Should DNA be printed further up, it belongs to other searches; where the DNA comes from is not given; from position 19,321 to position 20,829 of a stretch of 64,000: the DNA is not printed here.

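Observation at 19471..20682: In-frame fusion of lipoprotein signal peptidase II with a GrpB-family domain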

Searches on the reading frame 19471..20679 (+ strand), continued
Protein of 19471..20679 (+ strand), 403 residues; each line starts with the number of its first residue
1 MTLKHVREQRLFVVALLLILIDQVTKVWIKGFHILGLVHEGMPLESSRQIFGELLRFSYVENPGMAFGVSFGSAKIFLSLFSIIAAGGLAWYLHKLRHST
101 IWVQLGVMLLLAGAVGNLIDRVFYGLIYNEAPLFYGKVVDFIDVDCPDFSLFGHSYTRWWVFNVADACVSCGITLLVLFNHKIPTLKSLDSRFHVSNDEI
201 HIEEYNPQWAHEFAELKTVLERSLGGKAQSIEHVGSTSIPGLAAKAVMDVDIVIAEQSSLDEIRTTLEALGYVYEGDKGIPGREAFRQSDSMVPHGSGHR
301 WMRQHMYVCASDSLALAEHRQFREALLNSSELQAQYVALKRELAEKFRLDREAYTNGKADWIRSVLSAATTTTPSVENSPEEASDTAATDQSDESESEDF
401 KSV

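Call 86: list_cluster_members(proteins=[P0001, P0002, P0004, P0005])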
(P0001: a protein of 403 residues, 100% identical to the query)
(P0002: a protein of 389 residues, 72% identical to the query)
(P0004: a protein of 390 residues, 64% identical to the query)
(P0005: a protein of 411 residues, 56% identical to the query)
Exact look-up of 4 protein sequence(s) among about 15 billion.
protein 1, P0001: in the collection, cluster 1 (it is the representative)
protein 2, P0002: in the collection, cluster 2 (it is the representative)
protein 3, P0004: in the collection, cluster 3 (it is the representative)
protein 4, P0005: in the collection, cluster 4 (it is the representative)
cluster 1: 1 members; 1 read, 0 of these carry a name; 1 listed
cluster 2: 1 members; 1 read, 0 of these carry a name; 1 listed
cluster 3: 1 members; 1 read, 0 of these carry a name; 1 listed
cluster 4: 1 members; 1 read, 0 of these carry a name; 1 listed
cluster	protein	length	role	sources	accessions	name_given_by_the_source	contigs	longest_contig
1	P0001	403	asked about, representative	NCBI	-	-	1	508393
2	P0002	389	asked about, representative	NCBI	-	-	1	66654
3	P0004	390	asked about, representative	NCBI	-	-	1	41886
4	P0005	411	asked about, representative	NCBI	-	-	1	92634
